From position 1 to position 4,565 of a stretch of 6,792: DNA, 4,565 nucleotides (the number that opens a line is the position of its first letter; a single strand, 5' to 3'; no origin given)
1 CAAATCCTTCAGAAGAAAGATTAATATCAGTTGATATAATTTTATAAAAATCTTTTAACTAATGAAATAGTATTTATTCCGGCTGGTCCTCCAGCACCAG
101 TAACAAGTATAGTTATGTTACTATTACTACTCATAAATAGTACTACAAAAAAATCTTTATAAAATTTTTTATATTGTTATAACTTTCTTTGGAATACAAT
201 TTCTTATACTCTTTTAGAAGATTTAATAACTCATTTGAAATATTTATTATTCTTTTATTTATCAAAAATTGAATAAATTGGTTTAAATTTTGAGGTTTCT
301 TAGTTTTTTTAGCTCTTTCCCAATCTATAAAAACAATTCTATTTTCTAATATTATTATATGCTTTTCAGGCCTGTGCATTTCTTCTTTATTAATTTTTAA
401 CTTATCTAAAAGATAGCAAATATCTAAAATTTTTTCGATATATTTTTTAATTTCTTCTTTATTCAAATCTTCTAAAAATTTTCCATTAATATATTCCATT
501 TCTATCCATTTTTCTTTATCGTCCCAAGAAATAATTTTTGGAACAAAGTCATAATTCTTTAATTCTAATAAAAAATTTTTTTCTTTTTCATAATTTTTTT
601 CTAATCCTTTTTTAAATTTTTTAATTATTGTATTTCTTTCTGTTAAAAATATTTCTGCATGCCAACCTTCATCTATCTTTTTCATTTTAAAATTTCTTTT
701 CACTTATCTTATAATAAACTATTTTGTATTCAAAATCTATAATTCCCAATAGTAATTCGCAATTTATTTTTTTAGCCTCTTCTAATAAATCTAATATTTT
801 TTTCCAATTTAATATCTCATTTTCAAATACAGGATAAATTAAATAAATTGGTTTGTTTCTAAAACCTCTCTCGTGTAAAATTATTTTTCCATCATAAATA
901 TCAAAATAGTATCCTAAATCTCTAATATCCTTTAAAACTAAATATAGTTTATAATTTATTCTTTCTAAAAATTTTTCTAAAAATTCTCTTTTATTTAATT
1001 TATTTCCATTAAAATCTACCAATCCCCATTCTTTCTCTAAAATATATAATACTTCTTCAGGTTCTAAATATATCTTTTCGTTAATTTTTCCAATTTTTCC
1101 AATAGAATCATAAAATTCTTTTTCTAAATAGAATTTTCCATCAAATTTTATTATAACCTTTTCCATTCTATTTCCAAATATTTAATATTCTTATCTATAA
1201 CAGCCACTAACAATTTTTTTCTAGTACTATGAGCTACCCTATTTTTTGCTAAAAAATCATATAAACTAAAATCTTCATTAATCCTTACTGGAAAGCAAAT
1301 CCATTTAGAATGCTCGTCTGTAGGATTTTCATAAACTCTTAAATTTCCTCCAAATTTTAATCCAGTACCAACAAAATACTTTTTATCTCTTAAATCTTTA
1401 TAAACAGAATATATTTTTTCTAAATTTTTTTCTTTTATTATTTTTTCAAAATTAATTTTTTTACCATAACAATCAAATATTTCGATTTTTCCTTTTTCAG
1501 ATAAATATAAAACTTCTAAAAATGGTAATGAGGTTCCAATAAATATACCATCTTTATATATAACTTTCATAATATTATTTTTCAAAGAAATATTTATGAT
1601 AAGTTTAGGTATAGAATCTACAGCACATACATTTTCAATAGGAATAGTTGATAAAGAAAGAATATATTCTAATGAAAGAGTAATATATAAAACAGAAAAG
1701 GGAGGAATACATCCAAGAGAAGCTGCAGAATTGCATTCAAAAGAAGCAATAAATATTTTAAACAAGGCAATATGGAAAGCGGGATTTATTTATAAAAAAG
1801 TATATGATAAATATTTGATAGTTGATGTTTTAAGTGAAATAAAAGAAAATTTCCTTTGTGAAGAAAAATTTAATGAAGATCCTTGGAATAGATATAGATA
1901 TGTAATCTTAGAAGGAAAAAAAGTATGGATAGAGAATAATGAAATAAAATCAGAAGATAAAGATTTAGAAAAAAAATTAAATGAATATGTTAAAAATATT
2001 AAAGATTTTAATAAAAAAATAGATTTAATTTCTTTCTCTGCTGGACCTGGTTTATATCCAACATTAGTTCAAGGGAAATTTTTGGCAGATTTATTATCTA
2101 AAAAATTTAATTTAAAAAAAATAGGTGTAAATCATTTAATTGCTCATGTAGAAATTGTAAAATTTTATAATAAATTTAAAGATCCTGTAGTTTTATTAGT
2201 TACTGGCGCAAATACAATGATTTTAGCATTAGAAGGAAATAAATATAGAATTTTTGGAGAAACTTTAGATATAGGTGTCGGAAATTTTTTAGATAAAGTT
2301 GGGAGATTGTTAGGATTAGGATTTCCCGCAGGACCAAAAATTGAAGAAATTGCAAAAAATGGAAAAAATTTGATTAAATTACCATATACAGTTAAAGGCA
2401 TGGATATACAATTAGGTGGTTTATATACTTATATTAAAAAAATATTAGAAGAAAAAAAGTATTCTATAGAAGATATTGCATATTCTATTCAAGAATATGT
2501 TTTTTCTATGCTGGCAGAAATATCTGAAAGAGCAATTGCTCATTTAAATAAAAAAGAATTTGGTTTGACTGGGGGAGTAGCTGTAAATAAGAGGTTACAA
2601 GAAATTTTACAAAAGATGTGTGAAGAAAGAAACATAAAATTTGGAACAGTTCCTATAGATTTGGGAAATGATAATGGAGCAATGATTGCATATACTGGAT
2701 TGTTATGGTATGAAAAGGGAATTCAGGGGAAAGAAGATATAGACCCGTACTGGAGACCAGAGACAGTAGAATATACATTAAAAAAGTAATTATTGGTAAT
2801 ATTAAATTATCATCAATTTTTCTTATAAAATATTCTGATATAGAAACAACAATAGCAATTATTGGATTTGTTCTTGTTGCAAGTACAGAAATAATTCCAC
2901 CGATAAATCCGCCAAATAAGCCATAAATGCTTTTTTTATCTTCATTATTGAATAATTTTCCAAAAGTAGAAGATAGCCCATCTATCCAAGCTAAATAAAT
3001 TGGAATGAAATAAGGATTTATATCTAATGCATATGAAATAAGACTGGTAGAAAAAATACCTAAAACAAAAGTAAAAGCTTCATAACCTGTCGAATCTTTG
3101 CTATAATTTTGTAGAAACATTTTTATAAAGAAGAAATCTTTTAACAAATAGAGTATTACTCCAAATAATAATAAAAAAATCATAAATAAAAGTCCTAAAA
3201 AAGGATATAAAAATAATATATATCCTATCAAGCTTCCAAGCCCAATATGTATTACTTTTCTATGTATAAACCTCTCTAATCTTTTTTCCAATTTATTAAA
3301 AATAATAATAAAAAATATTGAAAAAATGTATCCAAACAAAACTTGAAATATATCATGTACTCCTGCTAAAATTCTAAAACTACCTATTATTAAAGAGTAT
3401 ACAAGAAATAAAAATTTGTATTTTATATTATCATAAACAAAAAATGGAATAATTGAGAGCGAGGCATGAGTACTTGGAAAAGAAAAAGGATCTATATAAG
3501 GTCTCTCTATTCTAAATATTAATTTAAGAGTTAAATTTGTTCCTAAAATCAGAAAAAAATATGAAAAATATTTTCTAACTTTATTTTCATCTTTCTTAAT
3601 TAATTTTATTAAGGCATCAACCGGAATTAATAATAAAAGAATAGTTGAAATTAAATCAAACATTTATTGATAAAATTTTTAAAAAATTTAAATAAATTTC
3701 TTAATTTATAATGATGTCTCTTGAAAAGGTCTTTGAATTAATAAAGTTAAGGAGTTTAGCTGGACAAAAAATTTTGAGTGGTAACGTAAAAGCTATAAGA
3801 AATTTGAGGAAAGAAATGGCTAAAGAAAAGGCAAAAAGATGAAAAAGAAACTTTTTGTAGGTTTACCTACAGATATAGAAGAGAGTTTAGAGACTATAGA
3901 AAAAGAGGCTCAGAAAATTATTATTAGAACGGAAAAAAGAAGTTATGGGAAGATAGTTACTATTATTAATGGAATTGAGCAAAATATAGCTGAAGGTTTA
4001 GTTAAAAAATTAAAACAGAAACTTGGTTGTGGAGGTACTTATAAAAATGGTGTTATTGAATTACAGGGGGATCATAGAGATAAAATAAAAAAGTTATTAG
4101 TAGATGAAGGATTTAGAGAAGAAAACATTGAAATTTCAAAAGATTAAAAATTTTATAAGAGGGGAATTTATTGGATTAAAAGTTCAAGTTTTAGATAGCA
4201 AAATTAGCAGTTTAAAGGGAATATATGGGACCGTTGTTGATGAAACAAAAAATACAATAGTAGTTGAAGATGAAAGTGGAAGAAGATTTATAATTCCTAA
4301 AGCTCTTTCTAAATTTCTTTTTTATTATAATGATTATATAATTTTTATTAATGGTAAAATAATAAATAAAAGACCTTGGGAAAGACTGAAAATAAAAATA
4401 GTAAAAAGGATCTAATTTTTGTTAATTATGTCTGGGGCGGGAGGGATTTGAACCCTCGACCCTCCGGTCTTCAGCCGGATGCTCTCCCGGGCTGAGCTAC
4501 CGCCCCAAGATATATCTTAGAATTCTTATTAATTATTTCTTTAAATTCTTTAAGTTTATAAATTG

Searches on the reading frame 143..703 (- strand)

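Call 8: search_protein_families(library=pfam, proteins=[window:143-703:-], max_evalue=0.01)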
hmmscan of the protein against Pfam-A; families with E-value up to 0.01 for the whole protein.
window:143-703:- (186 aa): 0 families

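Call 97: search_protein_families(library=pfam, proteins=[window:143-703:-], max_evalue=1)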
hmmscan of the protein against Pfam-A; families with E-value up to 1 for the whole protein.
window:143-703:- (186 aa): 2 families
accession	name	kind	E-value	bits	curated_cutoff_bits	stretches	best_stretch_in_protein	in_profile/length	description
PF12286.13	DUF3622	-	0.035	14.9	22.2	1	2-39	6-45/71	Protein of unknown function (DUF3622)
PF24923.1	ATP-grasp_IQCH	-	0.041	13.7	27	1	103-186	57-137/266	IQCH-like, ATP-grasp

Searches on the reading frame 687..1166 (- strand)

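Call 8: search_protein_families(library=pfam, proteins=[window:687-1166:-], max_evalue=0.01)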
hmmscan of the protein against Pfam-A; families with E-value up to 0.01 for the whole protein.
window:687-1166:- (159 aa): 2 families
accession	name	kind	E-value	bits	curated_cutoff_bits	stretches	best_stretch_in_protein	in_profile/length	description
PF12928.12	tRNA_int_end_N2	-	0.005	17.3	24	1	18-44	36-61/69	tRNA-splicing endonuclease subunit sen54 N-term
PF01974.23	tRNA_int_endo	-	0.0081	16.7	27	0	74-151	4-85/85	tRNA intron endonuclease, catalytic C-terminal domain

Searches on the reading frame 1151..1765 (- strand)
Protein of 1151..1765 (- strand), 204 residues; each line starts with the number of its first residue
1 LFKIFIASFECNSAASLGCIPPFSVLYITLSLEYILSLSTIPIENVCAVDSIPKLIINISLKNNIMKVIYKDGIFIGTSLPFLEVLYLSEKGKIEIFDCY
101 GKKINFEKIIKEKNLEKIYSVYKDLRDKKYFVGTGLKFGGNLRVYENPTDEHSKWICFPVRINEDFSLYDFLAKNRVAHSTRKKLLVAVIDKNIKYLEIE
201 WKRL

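Call 8: search_protein_families(library=pfam, proteins=[window:1151-1765:-], max_evalue=0.01)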
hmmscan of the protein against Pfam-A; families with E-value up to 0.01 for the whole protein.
window:1151-1765:- (204 aa): 2 families
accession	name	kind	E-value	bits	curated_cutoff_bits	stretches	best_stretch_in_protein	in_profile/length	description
PF01974.23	tRNA_int_endo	-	3.7e-22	78.6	27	1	116-193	2-80/85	tRNA intron endonuclease, catalytic C-terminal domain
PF02778.19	tRNA_int_endo_N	-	0.0085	16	21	0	80-109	38-66/67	tRNA intron endonuclease, N-terminal domain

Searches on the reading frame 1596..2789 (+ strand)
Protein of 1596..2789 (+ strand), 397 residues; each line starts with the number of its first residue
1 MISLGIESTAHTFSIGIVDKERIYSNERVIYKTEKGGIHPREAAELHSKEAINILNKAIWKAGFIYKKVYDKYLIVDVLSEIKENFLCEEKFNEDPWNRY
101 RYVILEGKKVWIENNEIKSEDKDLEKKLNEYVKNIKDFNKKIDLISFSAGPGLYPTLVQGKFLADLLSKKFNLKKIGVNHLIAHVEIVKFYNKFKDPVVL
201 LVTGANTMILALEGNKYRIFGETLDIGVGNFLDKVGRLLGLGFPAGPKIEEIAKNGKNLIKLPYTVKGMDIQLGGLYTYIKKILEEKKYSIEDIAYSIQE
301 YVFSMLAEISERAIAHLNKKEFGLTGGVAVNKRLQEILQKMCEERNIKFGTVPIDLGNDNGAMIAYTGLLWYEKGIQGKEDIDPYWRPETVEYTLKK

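Call 8: search_protein_families(library=pfam, proteins=[window:1596-2789:+], max_evalue=0.01)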
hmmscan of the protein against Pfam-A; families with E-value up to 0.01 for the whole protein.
window:1596-2789:+ (397 aa): 3 families
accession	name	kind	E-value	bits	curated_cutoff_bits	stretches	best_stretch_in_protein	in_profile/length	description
PF00814.31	TsaD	-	7.5e-61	206.6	24.8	1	140-366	49-264/264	tRNA N6-adenosine threonylcarbamoyltransferase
PF22521.2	HypF_C_2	-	9e-09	35.9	27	1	245-349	119-224/241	Carbamoyltransferase, Kae1-like Domain, second subdomain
PF02543.21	Carbam_trans_N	-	0.0024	17.8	24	0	285-362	267-344/346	Carbamoyltransferase N-terminus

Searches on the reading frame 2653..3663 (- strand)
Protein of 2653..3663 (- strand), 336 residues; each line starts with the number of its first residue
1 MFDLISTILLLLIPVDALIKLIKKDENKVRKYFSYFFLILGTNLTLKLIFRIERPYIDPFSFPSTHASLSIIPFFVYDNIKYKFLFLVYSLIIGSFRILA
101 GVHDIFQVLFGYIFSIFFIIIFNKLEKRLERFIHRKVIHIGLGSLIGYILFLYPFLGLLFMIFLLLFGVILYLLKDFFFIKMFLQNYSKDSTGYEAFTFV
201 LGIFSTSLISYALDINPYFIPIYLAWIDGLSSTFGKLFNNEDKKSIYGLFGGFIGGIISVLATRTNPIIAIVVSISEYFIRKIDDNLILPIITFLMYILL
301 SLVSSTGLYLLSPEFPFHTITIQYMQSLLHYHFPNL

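Call 8: search_protein_families(library=pfam, proteins=[window:2653-3663:-], max_evalue=0.01)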
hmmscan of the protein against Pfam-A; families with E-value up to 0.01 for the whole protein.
window:2653-3663:- (336 aa): 1 family
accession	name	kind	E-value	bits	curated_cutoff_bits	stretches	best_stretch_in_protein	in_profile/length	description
PF01569.27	PAP2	-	3.3e-05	24.1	27.2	1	60-125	49-124/130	PAP2 superfamily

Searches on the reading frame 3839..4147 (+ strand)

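Call 8: search_protein_families(library=pfam, proteins=[window:3839-4147:+], max_evalue=0.01)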
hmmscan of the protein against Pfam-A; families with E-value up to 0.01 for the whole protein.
window:3839-4147:+ (102 aa): 2 families
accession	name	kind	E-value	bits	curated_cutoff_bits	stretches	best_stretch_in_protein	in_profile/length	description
PF01253.27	SUI1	-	4.3e-20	72.4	25.5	1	24-92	2-76/77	Translation initiation factor SUI1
PF05046.19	Img2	-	0.0031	18.2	34.4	1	33-92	20-84/84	Mitochondrial large subunit ribosomal protein (Img2)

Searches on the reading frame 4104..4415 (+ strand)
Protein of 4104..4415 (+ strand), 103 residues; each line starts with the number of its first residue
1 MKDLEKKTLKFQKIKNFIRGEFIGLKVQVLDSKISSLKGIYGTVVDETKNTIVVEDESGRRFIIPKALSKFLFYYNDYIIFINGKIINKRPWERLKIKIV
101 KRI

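Call 8: search_protein_families(library=pfam, proteins=[window:4104-4415:+], max_evalue=0.01)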
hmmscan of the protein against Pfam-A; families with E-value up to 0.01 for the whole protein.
window:4104-4415:+ (103 aa): 1 family
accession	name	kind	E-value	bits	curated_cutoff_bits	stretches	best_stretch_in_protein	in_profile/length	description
PF01868.21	RNase_P-MRP_p29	-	9.8e-19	67.5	27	1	16-96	2-83/84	Ribonuclease P/MRP, subunit p29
